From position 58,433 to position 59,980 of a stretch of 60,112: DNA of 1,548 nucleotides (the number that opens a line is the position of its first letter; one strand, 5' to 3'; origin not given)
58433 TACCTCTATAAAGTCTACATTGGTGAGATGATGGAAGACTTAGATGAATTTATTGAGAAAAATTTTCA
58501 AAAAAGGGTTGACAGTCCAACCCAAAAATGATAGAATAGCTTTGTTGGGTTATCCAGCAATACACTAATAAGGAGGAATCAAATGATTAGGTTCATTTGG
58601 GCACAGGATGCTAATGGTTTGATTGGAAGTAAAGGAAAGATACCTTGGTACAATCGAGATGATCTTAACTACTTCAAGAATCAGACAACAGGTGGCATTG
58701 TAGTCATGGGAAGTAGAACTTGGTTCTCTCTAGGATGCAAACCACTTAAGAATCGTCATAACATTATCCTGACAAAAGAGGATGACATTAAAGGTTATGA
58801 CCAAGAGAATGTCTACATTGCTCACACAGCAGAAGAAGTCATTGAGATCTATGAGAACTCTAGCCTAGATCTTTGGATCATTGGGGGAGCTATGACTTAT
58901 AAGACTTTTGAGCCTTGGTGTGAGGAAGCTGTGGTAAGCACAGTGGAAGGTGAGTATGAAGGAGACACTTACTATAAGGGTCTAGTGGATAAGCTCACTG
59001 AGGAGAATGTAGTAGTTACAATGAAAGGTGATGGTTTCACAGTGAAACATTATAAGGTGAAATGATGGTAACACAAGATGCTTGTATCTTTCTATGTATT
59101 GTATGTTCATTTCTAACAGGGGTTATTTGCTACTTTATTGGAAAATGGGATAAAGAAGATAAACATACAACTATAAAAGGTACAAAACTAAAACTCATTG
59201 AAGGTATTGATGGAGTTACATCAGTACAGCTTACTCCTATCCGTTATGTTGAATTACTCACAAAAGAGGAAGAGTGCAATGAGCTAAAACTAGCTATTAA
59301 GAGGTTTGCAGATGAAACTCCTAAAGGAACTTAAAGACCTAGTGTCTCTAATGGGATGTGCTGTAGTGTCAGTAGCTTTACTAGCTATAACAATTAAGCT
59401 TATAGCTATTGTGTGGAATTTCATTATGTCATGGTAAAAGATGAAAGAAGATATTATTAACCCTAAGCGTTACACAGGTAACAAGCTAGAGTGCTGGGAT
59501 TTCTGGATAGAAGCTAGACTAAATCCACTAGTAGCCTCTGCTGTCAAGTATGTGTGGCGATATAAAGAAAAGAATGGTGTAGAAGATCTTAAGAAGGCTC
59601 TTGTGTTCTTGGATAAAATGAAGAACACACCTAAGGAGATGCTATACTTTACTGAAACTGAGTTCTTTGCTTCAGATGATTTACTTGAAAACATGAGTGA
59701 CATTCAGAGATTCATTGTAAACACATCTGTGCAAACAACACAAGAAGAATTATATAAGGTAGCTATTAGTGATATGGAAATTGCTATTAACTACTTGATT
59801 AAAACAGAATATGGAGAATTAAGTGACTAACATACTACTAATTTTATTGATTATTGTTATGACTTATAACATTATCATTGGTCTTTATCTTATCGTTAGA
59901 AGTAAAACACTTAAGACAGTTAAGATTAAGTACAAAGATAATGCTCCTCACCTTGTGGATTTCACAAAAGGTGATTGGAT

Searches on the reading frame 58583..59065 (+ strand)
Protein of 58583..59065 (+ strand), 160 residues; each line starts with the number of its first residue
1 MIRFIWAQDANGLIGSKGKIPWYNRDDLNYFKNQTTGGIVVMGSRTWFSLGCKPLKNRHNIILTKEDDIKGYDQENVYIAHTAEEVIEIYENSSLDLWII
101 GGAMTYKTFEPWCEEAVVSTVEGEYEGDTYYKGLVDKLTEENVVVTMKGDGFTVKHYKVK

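Call 34: search_protein_families(library=phrogs, proteins=[window:58583-59065:+], max_evalue=0.001)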
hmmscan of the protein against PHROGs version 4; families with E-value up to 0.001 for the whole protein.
window:58583-59065:+ (160 aa): 2 families
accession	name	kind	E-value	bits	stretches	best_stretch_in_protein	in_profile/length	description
phrog_316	-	DNA, RNA and nucleotide metabolism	1.5e-36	127.1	1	1-157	16-176/213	dihydrofolate reductase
phrog_11777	-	DNA, RNA and nucleotide metabolism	1.1e-09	38.6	1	5-132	378-510/546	dihydrofolate reductase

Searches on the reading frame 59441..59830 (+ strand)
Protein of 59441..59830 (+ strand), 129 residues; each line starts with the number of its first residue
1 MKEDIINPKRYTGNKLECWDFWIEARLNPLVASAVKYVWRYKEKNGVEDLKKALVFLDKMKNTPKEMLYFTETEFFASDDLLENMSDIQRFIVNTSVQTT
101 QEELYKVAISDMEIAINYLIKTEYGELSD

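Call 35: search_protein_families(library=phrogs, proteins=[window:59441-59830:+], max_evalue=0.001)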
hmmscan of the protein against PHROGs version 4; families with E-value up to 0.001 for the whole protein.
window:59441-59830:+ (129 aa): 12 families
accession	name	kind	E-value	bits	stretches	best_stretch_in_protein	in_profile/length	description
phrog_236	-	other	1.3e-18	68.8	1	2-62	238-303/431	nucleotide kinase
phrog_4824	-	unknown function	5.1e-16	59.8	1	2-113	3-106/128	-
phrog_11324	-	other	1.2e-10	43.1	1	2-90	7-96/139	nucleotide kinase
phrog_4897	-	other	1.3e-09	39.4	1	3-59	113-175/186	kinase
phrog_5839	-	unknown function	1.7e-09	38.7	1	2-94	4-105/128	-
phrog_1689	-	other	1.7e-08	35.6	1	5-60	167-230/243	nucleotide kinase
phrog_23238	-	unknown function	2.9e-07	31.4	1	32-61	161-190/196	-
phrog_4943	-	unknown function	8.5e-07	30.6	1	3-61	89-156/166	-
phrog_4472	-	other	5e-06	27.4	1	2-60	11-73/100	nucleotide kinase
phrog_25460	-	unknown function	0.00014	22.6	1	2-59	74-135/144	-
phrog_10602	-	other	0.00031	21.8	1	33-59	132-158/168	nucleotide kinase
phrog_2781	-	unknown function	0.00067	20.8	0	12-59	193-239/253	-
